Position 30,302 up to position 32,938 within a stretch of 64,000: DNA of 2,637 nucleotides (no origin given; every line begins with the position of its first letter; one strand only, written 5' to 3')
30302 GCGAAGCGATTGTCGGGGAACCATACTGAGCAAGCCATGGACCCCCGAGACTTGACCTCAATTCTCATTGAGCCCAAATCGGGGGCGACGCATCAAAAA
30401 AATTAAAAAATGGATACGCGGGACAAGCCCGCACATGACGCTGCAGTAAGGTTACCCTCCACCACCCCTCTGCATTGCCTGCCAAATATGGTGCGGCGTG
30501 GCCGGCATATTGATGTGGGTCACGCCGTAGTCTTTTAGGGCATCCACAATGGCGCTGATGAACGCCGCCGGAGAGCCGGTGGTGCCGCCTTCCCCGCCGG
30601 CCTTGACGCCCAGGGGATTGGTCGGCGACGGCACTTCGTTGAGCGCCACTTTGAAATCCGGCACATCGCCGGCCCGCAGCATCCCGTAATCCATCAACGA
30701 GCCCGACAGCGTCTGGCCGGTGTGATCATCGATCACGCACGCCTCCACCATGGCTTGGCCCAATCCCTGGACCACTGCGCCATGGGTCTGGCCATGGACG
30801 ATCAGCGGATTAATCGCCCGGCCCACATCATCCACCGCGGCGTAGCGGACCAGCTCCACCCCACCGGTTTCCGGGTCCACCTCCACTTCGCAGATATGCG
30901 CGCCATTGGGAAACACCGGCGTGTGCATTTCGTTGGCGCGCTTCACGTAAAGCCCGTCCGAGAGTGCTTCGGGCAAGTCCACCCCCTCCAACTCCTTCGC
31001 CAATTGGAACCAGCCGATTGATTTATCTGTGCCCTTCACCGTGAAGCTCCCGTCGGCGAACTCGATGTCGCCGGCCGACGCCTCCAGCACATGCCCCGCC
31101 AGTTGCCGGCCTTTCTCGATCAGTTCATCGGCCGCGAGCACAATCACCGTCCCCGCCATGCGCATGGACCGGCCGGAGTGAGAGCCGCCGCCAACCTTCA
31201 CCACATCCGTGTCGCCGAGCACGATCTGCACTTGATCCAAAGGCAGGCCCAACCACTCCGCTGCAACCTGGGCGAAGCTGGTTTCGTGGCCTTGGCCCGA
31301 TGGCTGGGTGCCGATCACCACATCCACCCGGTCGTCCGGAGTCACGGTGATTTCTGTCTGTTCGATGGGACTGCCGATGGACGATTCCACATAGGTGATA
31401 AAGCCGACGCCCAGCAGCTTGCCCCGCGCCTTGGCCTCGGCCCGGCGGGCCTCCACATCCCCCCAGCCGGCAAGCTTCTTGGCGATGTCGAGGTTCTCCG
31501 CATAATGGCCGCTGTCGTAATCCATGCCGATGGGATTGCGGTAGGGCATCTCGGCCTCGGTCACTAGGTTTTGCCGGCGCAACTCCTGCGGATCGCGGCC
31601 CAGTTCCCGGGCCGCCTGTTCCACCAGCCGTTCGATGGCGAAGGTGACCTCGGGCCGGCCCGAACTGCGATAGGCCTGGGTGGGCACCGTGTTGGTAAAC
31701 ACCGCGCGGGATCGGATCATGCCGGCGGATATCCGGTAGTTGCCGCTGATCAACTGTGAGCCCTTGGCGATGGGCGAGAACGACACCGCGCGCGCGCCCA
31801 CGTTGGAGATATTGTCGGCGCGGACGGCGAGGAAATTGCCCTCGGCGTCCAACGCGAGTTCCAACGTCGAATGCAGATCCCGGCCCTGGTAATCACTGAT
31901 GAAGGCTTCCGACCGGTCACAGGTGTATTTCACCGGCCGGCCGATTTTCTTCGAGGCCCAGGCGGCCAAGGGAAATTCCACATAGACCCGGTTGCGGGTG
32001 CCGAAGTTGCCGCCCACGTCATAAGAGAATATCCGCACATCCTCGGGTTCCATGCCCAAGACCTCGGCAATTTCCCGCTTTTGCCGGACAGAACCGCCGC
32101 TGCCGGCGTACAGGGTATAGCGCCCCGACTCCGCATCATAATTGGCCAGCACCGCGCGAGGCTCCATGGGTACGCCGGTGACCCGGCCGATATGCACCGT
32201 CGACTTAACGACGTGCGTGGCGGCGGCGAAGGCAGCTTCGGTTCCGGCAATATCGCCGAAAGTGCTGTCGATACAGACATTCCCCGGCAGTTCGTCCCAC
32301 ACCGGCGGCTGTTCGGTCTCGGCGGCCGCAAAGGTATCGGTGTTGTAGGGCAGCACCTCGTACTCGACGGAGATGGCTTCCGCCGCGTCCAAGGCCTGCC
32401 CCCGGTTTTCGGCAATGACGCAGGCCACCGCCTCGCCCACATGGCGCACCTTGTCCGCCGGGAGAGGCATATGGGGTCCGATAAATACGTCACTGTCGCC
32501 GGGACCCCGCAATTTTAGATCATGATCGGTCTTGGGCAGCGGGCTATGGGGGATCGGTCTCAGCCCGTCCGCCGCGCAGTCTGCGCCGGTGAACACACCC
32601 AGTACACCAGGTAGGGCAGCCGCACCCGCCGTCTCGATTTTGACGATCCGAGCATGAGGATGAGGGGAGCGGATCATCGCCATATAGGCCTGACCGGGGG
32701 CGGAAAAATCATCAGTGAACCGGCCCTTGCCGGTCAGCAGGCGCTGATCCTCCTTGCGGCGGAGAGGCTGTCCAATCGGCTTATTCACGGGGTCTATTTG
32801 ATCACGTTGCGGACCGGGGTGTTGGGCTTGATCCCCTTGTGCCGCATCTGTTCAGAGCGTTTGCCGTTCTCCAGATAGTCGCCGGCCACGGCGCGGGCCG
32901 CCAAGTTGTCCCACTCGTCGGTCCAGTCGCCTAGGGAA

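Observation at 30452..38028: Divergent UbiD / Mo-hydroxylase and ThDP-enzyme / UbiD cluster with none of the usual partner genes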

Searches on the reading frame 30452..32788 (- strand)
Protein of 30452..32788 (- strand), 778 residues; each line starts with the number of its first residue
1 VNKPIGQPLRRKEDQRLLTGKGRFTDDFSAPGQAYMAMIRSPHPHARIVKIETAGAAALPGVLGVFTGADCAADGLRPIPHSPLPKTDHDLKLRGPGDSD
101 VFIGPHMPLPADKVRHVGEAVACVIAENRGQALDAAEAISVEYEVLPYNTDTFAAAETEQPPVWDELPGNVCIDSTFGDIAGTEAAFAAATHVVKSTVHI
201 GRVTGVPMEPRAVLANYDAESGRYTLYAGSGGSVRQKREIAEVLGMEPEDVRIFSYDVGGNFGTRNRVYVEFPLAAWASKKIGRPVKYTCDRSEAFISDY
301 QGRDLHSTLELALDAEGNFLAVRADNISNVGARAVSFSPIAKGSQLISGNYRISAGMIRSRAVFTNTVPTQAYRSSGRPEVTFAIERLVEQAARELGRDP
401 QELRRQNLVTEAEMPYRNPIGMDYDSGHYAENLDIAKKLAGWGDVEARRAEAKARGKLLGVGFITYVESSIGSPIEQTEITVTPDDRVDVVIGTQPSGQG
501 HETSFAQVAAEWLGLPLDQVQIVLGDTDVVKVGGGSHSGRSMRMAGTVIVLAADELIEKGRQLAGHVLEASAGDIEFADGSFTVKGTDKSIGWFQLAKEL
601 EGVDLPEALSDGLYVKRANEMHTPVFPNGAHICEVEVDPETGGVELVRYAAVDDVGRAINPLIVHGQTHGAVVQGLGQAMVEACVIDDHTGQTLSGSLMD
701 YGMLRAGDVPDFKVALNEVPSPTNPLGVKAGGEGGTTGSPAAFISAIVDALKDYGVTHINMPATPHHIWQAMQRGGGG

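Call 7: search_protein_families(library=pfam, proteins=[window:30452-32788:-])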
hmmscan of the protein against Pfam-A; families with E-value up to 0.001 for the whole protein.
window:30452-32788:- (778 aa): 3 families
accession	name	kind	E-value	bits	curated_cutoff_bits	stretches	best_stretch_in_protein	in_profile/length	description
PF20256.3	MoCoBD_2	-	3.3e-73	247.1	27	1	437-710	3-283/283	Molybdopterin cofactor-binding domain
PF02738.23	MoCoBD_1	-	5.8e-68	229.1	27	1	165-408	3-244/244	Molybdopterin cofactor-binding domain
PF01315.27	Ald_Xan_dh_C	-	7.7e-26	91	31.3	1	19-147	1-110/110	Aldehyde oxidase and xanthine dehydrogenase, a/b hammerhead domain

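Call 8: search_protein_families(library=ncbifam, proteins=[window:30452-32788:-])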
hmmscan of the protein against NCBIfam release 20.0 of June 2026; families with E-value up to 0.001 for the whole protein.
window:30452-32788:- (778 aa): 13 families
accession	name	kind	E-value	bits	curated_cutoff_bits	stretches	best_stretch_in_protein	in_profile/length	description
NF041018.1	glyceraldDH_alpha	equivalog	6.5e-163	543.9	790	1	5-768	3-740/741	glyceraldehyde dehydrogenase subunit alpha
NF040766.1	CODH_aero_grp5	exception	4.8e-153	511.2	950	2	3-590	3-583/785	aerobic carbon-monoxide dehydrogenase large subunit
TIGR02416.1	CO_dehy_Mo_lg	equivalog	2.1e-138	462.7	991.15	1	13-771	1-770/770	aerobic carbon-monoxide dehydrogenase large subunit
TIGR03194.1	4hydrxCoA_A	equivalog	2.2e-115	386.8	994.55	2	107-772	77-746/746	4-hydroxybenzoyl-CoA reductase subunit alpha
NF043082.1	XdhA_XDHase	equivalog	5.4e-106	355.5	780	1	5-774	1-754/758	xanthine dehydrogenase subunit XdhA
NF007426.0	PRK09970.1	equivalog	9.3e-102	341.4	916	1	3-775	4-758/761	xanthine dehydrogenase molybdenum-binding subunit XdhA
TIGR03196.1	pucD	equivalog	1.1e-73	248.9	783.65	2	109-751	85-740/763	xanthine dehydrogenase subunit D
NF045668.1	pterin_aldehy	equivalog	5.8e-73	246.4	1100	1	19-773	189-905/905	molybdopterin-dependent aldehyde oxidoreductase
TIGR03313.1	Se_sel_red_Mo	hypoth_equivalog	8.7e-66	222.3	1101.9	2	174-771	355-948/951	molybdopterin-dependent oxidoreductase Mo/Fe-S-binding subunit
NF041671.1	peri_hyde_PaoC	equivalog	5e-63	213.6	1180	1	109-751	100-713/735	aldehyde oxidoreductase molybdenum-binding subunit PaoC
TIGR02965.1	xanthine_xdhB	equivalog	6.2e-60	203.2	849.5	1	11-773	7-755/758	xanthine dehydrogenase molybdopterin binding subunit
TIGR03311.1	Se_dep_XDH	equivalog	7.2e-60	203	830.45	2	5-573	162-688/848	selenium-dependent xanthine dehydrogenase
TIGR02969.1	mam_aldehyde_ox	subfamily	1.1e-30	105.9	1912.3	1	3-684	574-1212/1330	aldehyde oxidase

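Call 31: search_solved_structures(query=window:30452-32788:-, show_alignments=1)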
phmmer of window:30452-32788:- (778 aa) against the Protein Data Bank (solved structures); distinct sequences matched with E-value up to 0.001: 42.
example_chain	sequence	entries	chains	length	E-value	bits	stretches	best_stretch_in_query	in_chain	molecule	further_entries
8uem_A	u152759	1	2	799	6.6e-140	471.2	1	4-773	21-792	Carbon monoxide dehydrogenase (Large chain), CoxL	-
7dqx_A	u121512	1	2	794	1.1e-118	401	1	5-772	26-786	6-hydroxypseudooxynicotine dehydrogenase complex subunit gamma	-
1t3q_B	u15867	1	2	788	4.4e-111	375.9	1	3-774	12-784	quinoline 2-oxidoreductase large subunit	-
1ffu_B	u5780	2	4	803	5.6e-109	368.9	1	6-773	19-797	CUTL, MOLYBDOPROTEIN OF CARBON MONOXIDE DEHYDROGENASE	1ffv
4zoh_A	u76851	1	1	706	2.6e-104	353.5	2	100-752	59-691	Putative oxidoreductase molybdopterin-binding subunit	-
1n5w_B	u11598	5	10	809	3.6e-102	346.4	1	6-772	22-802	Carbon monoxide dehydrogenase large chain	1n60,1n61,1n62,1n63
1zxi_B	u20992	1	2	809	4.8e-102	346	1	6-772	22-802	Carbon monoxide dehydrogenase large chain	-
1rm6_A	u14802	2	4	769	3.1e-71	244.1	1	17-771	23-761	4-hydroxybenzoyl-CoA reductase alpha subunit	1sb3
5y6q_C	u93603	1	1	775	6e-46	160.5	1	97-750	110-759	Aldehyde oxidase large subunit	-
2w55_B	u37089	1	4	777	2.1e-38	135.5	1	5-777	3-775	XANTHINE DEHYDROGENASE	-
1jro_B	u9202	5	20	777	2.3e-38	135.4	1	5-777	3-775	xanthine dehydrogenase, chain B | XANTHINE DEHYDROGENASE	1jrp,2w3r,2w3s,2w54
1sij_A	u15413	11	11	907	1.4e-37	132.8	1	31-772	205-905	Aldehyde oxidoreductase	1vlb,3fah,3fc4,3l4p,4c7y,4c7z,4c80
5g5g_C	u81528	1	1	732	7e-37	130.5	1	3-751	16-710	PUTATIVE XANTHINE DEHYDROGENASE YAGS FAD-BINDING SUBUNIT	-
5g5h_C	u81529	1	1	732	7.1e-37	130.5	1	3-751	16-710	Aldehyde oxidoreductase molybdenum-binding subunit PaoC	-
1dgj_A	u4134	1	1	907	1.8e-32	115.9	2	33-566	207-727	ALDEHYDE OXIDOREDUCTASE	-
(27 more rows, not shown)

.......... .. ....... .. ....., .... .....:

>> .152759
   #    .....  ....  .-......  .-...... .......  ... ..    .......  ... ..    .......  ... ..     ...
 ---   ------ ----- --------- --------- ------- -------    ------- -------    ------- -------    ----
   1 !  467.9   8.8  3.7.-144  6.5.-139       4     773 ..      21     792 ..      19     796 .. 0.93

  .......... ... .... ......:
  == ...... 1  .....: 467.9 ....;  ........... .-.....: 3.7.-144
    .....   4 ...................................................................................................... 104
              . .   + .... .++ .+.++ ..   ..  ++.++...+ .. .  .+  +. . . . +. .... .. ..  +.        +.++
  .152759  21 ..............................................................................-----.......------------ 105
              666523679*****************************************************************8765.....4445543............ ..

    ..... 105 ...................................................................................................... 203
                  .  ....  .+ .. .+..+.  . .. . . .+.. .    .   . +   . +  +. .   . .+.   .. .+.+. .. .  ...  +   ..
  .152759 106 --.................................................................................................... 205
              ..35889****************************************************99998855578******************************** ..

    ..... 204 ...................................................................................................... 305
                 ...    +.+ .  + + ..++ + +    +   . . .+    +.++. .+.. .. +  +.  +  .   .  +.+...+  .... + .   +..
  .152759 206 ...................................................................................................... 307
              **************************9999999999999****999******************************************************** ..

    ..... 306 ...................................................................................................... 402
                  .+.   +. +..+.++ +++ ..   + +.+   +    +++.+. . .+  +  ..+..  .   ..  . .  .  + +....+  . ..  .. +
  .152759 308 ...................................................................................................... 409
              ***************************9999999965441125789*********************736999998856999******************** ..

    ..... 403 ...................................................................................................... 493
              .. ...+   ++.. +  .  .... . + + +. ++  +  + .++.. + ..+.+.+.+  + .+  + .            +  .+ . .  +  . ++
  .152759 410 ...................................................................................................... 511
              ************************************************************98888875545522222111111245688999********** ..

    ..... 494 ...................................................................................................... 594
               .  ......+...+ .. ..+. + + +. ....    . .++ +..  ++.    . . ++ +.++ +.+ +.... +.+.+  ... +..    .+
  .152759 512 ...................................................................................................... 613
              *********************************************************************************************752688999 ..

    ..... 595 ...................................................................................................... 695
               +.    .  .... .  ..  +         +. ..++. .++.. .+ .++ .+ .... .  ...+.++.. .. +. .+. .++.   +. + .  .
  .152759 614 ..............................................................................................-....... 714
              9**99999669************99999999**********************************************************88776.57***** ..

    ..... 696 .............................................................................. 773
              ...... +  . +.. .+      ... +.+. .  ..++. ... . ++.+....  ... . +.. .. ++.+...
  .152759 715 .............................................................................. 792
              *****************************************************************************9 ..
